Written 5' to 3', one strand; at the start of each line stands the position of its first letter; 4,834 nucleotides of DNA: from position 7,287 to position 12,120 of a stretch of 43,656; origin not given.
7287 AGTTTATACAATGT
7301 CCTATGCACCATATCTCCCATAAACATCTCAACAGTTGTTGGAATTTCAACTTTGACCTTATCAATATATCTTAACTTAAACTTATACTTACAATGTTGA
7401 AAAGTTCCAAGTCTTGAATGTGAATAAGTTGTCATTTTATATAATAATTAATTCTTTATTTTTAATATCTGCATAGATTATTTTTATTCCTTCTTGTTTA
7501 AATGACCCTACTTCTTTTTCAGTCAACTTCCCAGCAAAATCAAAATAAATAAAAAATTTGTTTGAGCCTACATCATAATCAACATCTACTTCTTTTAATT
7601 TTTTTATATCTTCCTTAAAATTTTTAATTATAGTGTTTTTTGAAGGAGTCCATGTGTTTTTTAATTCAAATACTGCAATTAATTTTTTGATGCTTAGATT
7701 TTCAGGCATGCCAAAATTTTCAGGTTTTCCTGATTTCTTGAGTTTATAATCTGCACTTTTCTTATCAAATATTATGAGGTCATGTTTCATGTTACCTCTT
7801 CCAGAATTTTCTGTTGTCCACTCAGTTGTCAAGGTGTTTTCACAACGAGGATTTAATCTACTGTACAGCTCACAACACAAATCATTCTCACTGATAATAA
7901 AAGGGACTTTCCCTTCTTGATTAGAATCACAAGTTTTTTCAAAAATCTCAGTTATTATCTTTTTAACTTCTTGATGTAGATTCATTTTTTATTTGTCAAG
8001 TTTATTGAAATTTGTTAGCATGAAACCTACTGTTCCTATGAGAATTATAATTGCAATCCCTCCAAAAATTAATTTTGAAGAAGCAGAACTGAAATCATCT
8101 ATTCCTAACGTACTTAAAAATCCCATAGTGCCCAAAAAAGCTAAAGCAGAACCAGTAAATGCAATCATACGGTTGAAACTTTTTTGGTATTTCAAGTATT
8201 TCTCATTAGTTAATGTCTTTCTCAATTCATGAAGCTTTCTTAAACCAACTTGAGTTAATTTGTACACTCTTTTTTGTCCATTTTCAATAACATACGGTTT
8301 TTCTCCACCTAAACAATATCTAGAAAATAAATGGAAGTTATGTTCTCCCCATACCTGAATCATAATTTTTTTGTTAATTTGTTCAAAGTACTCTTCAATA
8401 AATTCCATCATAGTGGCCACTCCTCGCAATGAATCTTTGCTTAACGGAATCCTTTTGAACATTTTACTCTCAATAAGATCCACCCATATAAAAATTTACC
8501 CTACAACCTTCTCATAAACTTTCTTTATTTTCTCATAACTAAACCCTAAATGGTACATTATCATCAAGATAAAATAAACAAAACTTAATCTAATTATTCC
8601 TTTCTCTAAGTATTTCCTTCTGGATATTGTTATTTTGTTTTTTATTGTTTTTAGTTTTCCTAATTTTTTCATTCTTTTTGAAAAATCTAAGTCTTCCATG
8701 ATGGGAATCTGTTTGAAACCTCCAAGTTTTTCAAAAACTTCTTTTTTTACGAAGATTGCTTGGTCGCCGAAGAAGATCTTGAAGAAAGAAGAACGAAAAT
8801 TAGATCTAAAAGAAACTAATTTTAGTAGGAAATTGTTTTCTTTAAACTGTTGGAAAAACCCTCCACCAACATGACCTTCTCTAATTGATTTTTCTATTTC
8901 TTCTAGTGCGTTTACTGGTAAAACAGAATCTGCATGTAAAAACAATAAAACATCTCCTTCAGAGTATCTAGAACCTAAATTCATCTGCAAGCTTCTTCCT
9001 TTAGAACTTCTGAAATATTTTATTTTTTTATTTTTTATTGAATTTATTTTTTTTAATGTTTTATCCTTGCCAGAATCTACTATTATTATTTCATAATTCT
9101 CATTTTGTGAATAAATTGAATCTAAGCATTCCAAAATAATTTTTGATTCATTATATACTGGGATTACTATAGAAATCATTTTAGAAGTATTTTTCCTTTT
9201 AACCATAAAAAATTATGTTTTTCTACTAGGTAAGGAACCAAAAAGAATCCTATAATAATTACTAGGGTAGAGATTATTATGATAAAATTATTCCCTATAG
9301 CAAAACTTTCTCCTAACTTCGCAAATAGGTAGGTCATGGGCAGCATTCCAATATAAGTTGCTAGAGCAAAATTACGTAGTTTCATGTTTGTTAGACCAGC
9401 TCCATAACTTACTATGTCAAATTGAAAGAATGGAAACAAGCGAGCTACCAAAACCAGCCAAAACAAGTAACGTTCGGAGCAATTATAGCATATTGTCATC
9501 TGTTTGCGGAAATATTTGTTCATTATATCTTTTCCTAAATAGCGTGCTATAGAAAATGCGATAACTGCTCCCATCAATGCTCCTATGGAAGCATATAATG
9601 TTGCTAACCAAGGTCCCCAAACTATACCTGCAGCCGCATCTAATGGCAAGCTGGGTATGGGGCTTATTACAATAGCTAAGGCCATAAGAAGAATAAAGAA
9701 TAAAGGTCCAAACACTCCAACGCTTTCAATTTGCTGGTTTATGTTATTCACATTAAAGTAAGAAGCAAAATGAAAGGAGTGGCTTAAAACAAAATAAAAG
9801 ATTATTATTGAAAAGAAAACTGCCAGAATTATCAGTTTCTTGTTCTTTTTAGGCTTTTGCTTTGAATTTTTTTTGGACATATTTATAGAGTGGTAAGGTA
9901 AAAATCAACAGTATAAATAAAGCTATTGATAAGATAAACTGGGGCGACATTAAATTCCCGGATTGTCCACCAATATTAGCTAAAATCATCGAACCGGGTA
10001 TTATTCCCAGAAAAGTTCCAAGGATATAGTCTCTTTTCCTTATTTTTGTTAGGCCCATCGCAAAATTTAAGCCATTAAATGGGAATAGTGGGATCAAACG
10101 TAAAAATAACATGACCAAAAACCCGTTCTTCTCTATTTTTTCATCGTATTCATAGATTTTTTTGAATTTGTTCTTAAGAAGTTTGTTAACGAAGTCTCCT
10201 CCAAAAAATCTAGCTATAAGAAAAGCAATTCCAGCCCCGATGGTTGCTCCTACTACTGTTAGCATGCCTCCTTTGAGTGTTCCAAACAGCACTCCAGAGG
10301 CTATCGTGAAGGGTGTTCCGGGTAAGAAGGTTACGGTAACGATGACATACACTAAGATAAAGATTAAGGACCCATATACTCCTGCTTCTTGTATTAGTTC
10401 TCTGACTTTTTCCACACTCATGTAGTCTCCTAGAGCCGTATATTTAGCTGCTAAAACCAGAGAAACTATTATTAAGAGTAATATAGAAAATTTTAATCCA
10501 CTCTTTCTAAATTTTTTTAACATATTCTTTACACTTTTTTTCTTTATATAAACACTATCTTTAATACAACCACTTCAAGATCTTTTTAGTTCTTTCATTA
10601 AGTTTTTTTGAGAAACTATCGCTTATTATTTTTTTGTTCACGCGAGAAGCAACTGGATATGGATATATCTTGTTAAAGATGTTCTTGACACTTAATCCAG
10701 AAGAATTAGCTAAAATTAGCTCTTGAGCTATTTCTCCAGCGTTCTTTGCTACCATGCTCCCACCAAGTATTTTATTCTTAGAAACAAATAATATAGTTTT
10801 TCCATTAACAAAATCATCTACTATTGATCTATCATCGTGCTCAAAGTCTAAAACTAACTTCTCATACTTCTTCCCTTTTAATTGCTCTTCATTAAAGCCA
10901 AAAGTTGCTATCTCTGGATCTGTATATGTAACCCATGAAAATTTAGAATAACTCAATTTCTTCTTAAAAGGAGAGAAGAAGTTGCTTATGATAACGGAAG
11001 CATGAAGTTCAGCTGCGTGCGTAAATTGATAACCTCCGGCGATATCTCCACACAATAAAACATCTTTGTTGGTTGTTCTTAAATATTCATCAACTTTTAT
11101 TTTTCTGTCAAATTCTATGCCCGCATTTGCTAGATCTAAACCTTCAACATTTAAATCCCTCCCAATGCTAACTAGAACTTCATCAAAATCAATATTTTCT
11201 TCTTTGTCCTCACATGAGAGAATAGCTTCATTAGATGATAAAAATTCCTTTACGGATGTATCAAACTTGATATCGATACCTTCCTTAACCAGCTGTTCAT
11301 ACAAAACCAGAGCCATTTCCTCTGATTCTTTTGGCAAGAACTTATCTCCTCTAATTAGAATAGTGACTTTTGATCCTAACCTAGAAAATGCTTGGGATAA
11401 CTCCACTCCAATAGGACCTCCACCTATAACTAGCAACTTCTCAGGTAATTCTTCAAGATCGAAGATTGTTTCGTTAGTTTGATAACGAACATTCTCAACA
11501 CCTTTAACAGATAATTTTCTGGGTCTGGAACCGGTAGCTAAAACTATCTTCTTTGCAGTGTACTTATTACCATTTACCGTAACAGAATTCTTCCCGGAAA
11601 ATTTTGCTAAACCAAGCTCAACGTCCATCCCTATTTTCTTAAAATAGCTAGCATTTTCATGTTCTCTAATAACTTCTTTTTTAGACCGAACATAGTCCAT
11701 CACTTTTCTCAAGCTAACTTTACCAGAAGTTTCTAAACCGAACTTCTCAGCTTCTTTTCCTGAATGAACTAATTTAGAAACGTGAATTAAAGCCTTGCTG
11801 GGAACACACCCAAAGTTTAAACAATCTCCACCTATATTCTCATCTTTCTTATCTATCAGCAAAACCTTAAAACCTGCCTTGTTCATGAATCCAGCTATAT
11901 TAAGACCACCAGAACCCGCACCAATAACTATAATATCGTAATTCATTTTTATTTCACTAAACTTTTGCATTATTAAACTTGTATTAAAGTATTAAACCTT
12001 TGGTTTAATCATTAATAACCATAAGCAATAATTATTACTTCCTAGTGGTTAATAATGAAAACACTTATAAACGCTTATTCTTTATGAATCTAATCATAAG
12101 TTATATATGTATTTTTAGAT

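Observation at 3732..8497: Six-gene nuclease/helicase/MazG/membrane operon: candidate undescribed defence system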

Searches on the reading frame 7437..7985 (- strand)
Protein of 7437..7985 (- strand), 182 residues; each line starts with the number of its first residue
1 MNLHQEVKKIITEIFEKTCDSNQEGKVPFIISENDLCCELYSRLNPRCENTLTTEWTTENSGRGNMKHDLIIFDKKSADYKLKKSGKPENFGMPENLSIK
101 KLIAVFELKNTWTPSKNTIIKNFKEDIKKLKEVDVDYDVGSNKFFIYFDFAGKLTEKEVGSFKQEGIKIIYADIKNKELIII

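Call 3: search_protein_families(library=pfam, proteins=[window:7437-7985:-], max_evalue=0.1)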
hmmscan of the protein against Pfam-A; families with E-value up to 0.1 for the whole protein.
window:7437-7985:- (182 aa): 1 family
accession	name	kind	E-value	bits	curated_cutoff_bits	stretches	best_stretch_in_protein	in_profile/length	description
PF02048.21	Enterotoxin_ST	-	0.027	15.4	21.1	1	8-48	14-51/54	Heat-stable enterotoxin ST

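Call 4: search_protein_families(library=padloc, proteins=[window:7437-7985:-], max_evalue=0.1)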
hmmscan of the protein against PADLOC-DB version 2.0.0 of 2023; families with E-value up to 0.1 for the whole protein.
window:7437-7985:- (182 aa): 0 families

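Call 5: search_protein_families(library=ncbifam, proteins=[window:7437-7985:-], max_evalue=0.1)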
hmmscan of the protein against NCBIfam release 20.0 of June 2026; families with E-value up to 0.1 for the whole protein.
window:7437-7985:- (182 aa): 0 families

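Call 6: search_protein_families(library=phrogs, proteins=[window:7437-7985:-], max_evalue=0.01)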
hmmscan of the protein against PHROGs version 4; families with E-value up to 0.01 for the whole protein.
window:7437-7985:- (182 aa): 0 families

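Call 28: find_homologous_proteins(query=window:7437-7985:-, max_evalue=0.01)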
Query window:7437-7985:- (182 aa): 2 proteins with E <= 0.01 among 132 candidates.
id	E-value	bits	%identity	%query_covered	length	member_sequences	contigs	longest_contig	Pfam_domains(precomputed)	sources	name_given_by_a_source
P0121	1.1e-115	401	100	100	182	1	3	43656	-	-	-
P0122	4.1e-39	152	46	100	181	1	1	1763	-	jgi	-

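Call 31: find_encoding_contigs(protein=P0122, flank=5000, max_places=3)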
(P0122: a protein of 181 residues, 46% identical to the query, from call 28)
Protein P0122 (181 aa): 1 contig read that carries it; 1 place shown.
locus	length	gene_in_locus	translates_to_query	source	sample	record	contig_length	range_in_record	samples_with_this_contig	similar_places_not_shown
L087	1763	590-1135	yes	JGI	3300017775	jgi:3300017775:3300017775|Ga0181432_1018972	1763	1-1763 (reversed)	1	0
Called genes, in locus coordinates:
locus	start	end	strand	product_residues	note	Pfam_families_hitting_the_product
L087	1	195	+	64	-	?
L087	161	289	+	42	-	-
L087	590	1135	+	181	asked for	-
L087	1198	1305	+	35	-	-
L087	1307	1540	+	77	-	PF13392:HNH_3 (weak)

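Call 43: search_solved_structures(query=window:7437-7985:-, max_evalue=10)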
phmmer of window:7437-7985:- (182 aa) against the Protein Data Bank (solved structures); distinct sequences matched with E-value up to 10: 0.

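Call 85: search_dna_similar(query=window:7437-7985:-, collection=phages, mode=protein, max_evalue=0.01, max_rows=5)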
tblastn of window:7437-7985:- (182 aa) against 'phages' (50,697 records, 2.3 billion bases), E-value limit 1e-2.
No match.

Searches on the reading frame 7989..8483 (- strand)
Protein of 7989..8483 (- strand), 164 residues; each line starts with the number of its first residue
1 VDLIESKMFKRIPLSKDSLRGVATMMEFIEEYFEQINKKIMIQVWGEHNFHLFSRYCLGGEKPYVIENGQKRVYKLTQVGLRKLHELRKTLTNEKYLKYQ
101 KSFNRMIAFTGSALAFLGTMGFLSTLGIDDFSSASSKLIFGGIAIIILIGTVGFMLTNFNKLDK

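Call 3: search_protein_families(library=pfam, proteins=[window:7989-8483:-], max_evalue=0.1)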
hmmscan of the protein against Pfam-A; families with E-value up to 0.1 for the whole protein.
window:7989-8483:- (164 aa): 3 families
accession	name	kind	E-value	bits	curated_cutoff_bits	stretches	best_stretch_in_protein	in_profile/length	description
PF05982.17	Sbt_1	-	0.031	14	27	1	93-162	179-247/308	Na+-dependent bicarbonate transporter superfamily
PF20990.2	DUF2207_C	-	0.066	13.3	33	1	82-155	109-184/247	Predicted membrane protein (DUF2207) C-terminal domain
PF16020.10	Deltameth_res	-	0.089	13.1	27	0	94-131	12-47/52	Deltamethrin resistance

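Call 4: search_protein_families(library=padloc, proteins=[window:7989-8483:-], max_evalue=0.1)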
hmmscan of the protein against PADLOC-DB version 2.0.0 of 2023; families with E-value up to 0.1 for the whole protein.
window:7989-8483:- (164 aa): 0 families

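Call 5: search_protein_families(library=ncbifam, proteins=[window:7989-8483:-], max_evalue=0.1)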
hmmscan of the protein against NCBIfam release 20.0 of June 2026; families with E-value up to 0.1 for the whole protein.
window:7989-8483:- (164 aa): 1 family
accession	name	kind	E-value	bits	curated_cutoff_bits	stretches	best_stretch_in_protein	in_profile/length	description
NF053635.1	TransRegRv3488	equivalog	0.047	13.9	140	1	64-92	61-89/98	Rv3488 family transcriptional regulator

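Call 6: search_protein_families(library=phrogs, proteins=[window:7989-8483:-], max_evalue=0.01)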
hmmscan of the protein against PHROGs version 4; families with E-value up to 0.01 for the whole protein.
window:7989-8483:- (164 aa): 0 families

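Call 84: search_dna_similar(query=window:7989-8462:-, collection=phages, mode=protein, max_evalue=0.01, max_rows=5)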
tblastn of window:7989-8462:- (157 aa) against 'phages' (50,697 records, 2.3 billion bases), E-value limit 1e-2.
No match.

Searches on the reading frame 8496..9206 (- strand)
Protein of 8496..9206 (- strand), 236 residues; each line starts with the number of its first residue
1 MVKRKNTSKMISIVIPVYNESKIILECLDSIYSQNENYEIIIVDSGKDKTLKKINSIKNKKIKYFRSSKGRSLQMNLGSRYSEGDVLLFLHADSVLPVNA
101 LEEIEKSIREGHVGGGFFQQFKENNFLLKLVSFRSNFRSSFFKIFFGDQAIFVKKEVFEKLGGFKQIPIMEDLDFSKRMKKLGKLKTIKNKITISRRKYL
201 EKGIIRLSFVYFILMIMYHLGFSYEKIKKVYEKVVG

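Call 3: search_protein_families(library=pfam, proteins=[window:8496-9206:-], max_evalue=0.1)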
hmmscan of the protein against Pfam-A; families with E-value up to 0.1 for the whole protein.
window:8496-9206:- (236 aa): 4 families
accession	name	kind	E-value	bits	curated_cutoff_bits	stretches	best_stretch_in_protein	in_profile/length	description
PF00535.33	Glycos_transf_2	-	9.1e-25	88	23.3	1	12-158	1-164/168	Glycosyl transferase family 2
PF10111.15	Glyco_tranf_2_2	-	2.6e-10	40.7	27.3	1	12-107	1-105/276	Glycosyltransferase like family 2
PF13641.12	Glyco_tranf_2_3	-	7.6e-06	26.5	27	1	11-104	3-107/230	Glycosyltransferase like family 2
PF13632.12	Glyco_trans_2_3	-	0.0042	17.4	27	1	88-183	3-110/198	Glycosyl transferase family group 2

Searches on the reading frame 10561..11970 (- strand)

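Call 72: search_protein_families(library=pfam, proteins=[window:10561-11970:-], max_evalue=0.00001)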
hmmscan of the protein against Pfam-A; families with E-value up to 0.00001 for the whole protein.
window:10561-11970:- (469 aa): 9 families
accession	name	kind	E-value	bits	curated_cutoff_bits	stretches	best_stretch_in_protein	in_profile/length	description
PF07992.20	Pyr_redox_2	-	2.5e-65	221.2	26.1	1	11-323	1-290/291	Pyridine nucleotide-disulphide oxidoreductase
PF00070.33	Pyr_redox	-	9.6e-22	77.7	22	1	178-247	1-70/82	Pyridine nucleotide-disulphide oxidoreductase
PF13738.12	Pyr_redox_3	-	5.5e-17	62.4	30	1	14-300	1-296/305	Pyridine nucleotide-disulphide oxidoreductase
PF02852.28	Pyr_redox_dim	-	1.1e-16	61.4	25.3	1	346-443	3-104/110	Pyridine nucleotide-disulphide oxidoreductase, dimerisation domain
PF01134.28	GIDA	-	2.7e-10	40.3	22.1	1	12-149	1-151/391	Glucose inhibited division protein A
PF03486.20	HI0933_like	-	4.8e-09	36.5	50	0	12-44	2-34/244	HI0933-like protein Rossmann domain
PF13450.12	NAD_binding_8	-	2.9e-07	31.1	21.9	0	15-51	1-36/68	NAD(P)-binding Rossmann-like domain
PF01494.25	FAD_binding_3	-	1e-06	28.7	22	0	11-45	2-36/349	FAD binding domain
PF02737.24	3HCDH_N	-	2.3e-06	28.1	22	0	13-45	2-34/180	3-hydroxyacyl-CoA dehydrogenase, NAD binding domain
